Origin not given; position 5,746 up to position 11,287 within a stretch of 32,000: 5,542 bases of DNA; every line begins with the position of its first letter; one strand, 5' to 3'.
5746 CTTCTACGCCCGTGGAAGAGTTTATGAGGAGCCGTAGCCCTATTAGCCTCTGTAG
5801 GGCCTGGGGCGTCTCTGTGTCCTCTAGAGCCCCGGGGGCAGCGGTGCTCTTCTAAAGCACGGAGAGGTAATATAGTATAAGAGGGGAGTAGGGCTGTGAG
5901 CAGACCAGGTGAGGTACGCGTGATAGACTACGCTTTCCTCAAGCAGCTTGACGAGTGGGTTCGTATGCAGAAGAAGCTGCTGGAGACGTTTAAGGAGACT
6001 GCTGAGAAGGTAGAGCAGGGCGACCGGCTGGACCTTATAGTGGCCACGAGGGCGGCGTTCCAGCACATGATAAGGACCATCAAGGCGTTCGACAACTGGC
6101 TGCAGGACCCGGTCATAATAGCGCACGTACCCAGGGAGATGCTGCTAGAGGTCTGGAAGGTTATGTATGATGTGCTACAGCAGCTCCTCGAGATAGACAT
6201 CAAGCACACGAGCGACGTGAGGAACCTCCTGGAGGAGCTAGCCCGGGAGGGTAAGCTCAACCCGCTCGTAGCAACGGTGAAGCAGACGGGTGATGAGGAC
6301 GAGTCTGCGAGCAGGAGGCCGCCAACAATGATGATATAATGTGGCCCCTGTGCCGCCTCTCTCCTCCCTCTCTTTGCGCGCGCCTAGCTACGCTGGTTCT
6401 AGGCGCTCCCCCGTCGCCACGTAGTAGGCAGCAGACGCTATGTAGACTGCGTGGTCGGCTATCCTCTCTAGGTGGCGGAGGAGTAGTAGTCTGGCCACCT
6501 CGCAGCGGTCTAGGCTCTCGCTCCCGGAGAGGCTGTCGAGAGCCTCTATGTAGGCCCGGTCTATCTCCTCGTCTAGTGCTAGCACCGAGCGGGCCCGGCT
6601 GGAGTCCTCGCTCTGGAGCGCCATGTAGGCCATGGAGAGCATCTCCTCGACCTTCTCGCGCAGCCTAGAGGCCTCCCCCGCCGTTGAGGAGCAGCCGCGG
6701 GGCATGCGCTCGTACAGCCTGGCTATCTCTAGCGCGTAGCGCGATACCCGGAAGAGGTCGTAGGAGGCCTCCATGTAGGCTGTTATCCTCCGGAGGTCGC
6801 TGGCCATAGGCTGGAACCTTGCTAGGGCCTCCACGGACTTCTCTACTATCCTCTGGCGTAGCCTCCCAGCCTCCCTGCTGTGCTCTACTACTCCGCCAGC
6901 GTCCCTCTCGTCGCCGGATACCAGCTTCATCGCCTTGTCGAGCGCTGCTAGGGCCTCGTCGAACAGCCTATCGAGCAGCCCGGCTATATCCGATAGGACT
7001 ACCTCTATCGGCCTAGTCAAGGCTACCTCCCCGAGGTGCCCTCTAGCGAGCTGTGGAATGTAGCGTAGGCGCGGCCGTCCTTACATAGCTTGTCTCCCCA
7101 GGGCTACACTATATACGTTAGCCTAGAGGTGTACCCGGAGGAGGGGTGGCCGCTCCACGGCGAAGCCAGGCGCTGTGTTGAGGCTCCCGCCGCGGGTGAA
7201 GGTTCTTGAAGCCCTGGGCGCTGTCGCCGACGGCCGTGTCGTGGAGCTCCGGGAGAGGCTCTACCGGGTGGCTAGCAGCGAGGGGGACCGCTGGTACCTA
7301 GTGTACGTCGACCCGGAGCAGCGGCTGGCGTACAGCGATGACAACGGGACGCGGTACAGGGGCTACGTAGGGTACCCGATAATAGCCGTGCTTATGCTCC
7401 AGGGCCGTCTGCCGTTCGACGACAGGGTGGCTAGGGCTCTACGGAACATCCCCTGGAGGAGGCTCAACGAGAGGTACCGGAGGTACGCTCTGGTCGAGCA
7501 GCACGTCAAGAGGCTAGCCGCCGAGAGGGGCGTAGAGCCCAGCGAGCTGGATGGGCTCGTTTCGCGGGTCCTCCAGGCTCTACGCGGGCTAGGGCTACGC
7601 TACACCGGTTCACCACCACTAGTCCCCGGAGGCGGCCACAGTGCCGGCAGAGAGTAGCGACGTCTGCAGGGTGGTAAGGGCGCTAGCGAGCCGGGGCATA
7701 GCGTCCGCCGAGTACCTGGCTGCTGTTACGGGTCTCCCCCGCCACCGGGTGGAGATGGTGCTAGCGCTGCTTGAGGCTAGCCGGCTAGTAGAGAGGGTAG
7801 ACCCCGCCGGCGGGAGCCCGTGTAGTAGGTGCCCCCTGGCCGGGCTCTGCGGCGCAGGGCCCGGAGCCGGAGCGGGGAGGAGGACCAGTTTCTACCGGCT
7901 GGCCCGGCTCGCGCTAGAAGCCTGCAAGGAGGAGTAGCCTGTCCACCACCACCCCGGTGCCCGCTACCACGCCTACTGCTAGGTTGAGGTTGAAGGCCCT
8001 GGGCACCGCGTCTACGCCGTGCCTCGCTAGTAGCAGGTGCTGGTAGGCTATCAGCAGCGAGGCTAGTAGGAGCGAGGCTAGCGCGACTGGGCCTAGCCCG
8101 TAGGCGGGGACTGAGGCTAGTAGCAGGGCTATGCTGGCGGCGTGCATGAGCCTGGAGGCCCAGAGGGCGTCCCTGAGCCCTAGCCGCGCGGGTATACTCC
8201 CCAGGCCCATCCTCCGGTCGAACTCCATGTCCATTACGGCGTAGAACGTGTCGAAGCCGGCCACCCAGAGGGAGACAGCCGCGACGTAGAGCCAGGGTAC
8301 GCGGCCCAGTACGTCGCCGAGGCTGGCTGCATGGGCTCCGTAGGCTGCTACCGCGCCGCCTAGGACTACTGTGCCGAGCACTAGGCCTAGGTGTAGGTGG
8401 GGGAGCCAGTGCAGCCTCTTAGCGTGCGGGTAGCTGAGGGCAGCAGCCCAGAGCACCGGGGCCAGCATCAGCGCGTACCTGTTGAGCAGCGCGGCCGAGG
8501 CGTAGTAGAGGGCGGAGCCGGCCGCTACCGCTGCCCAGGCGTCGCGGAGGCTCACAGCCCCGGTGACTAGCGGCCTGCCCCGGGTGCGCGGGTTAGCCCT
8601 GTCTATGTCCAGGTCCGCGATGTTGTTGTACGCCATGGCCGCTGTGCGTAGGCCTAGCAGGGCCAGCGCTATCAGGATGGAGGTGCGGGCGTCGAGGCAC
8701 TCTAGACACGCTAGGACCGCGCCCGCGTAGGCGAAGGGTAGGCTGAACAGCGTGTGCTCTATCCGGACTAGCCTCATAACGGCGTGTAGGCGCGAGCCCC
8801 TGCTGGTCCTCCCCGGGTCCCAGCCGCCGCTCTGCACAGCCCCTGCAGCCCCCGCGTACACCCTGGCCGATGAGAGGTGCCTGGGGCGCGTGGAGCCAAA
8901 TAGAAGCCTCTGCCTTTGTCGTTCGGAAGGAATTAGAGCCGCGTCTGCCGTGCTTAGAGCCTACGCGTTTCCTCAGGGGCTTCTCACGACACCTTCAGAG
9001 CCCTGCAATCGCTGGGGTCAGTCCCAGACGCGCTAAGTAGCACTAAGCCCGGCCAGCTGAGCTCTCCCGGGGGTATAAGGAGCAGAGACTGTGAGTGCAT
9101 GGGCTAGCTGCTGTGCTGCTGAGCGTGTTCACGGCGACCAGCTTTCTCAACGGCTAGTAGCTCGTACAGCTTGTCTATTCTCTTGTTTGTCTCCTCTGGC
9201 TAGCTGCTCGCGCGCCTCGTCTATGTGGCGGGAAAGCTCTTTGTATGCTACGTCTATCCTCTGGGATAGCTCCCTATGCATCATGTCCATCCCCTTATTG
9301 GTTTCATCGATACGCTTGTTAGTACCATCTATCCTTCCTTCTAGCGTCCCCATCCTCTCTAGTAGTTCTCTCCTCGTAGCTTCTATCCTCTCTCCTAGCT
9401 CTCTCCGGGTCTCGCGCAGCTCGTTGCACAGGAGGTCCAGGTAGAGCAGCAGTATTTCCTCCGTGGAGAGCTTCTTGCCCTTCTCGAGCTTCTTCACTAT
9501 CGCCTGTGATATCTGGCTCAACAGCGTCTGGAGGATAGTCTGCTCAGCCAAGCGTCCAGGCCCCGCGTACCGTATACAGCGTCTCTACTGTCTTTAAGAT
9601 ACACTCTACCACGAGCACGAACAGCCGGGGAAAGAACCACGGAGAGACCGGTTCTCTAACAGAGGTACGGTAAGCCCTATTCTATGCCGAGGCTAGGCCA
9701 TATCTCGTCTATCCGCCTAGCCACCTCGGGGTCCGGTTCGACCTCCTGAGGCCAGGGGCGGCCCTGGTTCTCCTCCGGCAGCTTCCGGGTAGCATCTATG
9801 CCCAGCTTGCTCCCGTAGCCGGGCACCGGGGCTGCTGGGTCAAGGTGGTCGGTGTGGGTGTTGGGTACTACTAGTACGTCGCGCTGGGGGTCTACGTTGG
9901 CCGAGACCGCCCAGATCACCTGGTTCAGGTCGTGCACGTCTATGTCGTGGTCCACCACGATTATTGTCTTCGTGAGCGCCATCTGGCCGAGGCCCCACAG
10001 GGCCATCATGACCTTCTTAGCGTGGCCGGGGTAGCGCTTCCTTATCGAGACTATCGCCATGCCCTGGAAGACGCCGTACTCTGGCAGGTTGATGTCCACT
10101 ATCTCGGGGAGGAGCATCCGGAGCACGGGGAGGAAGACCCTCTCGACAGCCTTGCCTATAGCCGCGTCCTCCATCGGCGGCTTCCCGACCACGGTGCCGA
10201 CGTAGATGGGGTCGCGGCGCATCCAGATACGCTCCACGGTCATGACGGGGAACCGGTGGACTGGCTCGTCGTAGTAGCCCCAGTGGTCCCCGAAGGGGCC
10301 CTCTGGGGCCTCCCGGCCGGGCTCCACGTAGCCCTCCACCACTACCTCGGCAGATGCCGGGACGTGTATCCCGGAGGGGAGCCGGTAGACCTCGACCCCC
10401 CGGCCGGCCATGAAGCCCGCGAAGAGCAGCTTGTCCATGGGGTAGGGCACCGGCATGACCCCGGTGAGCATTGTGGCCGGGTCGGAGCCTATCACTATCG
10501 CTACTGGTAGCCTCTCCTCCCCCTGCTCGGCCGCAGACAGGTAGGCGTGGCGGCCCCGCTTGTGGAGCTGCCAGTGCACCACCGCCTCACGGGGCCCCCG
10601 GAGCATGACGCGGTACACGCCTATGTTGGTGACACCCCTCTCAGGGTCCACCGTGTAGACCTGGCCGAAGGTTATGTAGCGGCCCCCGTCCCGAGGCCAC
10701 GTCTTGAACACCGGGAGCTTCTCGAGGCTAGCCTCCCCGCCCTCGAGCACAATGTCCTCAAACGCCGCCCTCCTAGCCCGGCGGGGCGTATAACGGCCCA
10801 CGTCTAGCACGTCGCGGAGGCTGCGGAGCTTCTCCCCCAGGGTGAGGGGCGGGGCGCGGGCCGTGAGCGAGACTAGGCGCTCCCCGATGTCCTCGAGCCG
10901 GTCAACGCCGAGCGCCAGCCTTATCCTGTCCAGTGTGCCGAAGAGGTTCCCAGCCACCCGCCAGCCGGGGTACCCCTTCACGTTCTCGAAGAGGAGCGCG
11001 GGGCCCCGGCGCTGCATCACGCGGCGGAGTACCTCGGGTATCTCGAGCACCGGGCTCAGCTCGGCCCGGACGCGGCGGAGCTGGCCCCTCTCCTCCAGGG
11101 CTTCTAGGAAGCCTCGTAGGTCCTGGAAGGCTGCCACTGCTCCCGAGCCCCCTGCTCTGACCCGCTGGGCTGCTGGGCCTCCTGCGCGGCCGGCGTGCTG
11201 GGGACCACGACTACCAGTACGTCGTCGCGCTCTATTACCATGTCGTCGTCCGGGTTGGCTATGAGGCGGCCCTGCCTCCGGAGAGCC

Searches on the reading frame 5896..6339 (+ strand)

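Call 32: search_protein_families(library=pfam, proteins=[window:5896-6339:+], max_evalue=0.001)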
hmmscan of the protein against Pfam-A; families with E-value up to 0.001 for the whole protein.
window:5896-6339:+ (147 aa): 1 family
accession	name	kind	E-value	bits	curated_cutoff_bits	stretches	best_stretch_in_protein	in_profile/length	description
PF09921.14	DUF2153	-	3.4e-55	185.6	23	1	17-137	1-121/123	Uncharacterized protein conserved in archaea (DUF2153)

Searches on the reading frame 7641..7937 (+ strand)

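Call 32: search_protein_families(library=pfam, proteins=[window:7641-7937:+], max_evalue=0.001)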
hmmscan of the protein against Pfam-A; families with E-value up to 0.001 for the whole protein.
window:7641-7937:+ (98 aa): 1 family
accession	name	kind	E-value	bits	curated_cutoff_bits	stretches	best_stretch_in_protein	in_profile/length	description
PF12802.13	MarR_2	-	3.3e-05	24.4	27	1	9-56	8-56/61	MarR family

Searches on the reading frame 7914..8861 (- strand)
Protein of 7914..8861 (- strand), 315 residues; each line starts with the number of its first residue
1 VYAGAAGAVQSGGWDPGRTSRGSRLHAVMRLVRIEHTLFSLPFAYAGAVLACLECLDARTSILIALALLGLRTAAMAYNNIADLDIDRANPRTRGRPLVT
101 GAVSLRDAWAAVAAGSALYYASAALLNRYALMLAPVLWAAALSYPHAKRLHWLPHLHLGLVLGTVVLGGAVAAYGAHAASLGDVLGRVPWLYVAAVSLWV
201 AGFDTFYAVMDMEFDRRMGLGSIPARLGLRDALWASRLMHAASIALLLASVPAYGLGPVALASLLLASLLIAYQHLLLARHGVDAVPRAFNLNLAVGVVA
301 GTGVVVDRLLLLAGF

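Call 32: search_protein_families(library=pfam, proteins=[window:7914-8861:-], max_evalue=0.001)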
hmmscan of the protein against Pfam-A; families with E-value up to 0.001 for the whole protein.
window:7914-8861:- (315 aa): 1 family
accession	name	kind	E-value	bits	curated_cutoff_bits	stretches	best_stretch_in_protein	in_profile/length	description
PF01040.23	UbiA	-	9.6e-43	146.7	34.2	1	41-293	2-248/250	UbiA prenyltransferase family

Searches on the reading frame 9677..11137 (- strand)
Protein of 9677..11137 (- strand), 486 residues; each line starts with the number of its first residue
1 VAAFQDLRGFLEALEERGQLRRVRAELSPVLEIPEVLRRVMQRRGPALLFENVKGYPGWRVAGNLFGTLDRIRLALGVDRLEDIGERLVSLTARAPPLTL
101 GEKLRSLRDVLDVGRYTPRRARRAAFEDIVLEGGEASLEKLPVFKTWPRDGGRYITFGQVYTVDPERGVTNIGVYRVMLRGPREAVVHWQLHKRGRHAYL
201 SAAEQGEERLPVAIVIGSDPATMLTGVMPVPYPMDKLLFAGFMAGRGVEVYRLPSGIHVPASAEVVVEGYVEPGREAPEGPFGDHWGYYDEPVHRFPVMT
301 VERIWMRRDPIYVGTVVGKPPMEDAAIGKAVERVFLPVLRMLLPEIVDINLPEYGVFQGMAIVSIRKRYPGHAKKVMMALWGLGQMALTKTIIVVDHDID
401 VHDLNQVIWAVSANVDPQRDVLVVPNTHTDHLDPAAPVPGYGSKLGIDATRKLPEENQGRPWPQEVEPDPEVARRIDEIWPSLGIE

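Call 33: search_protein_families(library=pfam, proteins=[window:9677-11137:-], max_evalue=0.001)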
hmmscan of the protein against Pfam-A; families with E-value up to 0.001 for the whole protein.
window:9677-11137:- (486 aa): 3 families
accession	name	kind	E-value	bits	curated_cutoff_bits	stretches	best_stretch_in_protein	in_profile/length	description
PF01977.22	UbiD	-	1.3e-75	253.6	23.3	1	124-320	8-206/206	3-octaprenyl-4-hydroxybenzoate carboxy-lyase Rift-related domain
PF20696.2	UbiD_C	-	2.3e-49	167.1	24.2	1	327-449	3-127/127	3-octaprenyl-4-hydroxybenzoate carboxy-lyase C-terminal domain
PF20695.2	UbiD_N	-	1.5e-28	99.1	24.3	1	11-88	1-78/78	3-octaprenyl-4-hydroxybenzoate carboxy-lyase N-terminal domain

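Call 47: find_related_loci(query=window:9677-11137:-, collection=genome_contigs, flank=10000)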
Query window:9677-11137:- (486 aa) in genome_contigs; peptide patterns used: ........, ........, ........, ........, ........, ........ (x = any residue, [..] = any of these).
409 stretches matched a pattern; 376 encode a relative of the query (tblastn E <= 1e-3); the best 80 are kept; 80 distinct loci.
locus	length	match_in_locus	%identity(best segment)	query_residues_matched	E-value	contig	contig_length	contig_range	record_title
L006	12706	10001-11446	78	3-485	0e+0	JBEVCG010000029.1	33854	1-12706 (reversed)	MAG: Thermoproteota archaeon isolate 2_1_SS_W3_F1_Bin023_Water NODE_250_length_33854_cov_6.127666, whole genome shotgun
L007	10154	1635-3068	77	1-479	0e+0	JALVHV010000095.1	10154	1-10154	MAG: Pyrodictiaceae archaeon isolate A1_metabat1_scaf2bin.004 A1_NODE_3779_length_10154_cov_27.626209, whole genome shot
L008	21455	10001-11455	78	1-486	0e+0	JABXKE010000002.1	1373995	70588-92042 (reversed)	MAG: Pyrodictium sp. isolate DIMAG01 c_000000007261_partial_102228_164815, whole genome shotgun sequence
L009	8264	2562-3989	75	3-479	0e+0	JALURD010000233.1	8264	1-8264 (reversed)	MAG: Acidilobaceae archaeon isolate S146_metabat2_scaf2bin.022 S146_NODE_6947_length_8264_cov_3.418828, whole genome sho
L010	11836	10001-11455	77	1-486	0e+0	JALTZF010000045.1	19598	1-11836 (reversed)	MAG: Pyrodictiaceae archaeon isolate S141_metabat2_scaf2bin.116 S141_NODE_2157_length_19598_cov_2.083920, whole genome s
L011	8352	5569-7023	76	1-486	0e+0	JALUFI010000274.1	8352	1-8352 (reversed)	MAG: Pyrodictiaceae archaeon isolate S143_metabat2_scaf2bin.055 S143_NODE_6717_length_8352_cov_3.132158, whole genome sh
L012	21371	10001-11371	77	1-458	0e+0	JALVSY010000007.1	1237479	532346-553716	MAG: Pyrodictiaceae archaeon isolate M1_maxbin2_scaf2bin.012 M1_NODE_1_length_1237479_cov_161.761673, whole genome shotg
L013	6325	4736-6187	74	1-485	0e+0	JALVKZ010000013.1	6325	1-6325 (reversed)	MAG: Pyrodictiaceae archaeon isolate A1_metabat2_scaf2bin.236 A1_NODE_10863_length_6325_cov_3.149564, whole genome shotg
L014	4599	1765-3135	78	1-458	0e+0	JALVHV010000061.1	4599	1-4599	MAG: Pyrodictiaceae archaeon isolate A1_metabat1_scaf2bin.004 A1_NODE_21742_length_4599_cov_41.255590, whole genome shot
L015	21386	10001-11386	71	21-483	0e+0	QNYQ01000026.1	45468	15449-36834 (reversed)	MAG: Hyperthermus sp. isolate MAG 130 Ga0232637_10000016, whole genome shotgun sequence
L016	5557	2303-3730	71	4-479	0e+0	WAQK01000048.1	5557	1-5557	MAG: Pyrodictiaceae archaeon isolate S146_92_esom k151_319915, whole genome shotgun sequence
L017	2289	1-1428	69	4-479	0e+0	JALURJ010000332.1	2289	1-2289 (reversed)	MAG: Desulfurococcales archaeon isolate S146_metabat2_scaf2bin.046 S146_NODE_87131_length_2289_cov_2.029602, whole genom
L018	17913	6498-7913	66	4-479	0e+0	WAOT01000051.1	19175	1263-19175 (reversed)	MAG: Desulfurococcales archaeon isolate S143_63_esom k151_524843, whole genome shotgun sequence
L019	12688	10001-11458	65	1-486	0e+0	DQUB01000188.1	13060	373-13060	MAG TPA_asm: Pyrodictium sp. isolate SZUA-1443 k95_40952, whole genome shotgun sequence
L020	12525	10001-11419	62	4-480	0e+0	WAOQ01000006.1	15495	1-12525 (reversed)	MAG: Desulfurococcales archaeon isolate S143_140_esom k151_160261, whole genome shotgun sequence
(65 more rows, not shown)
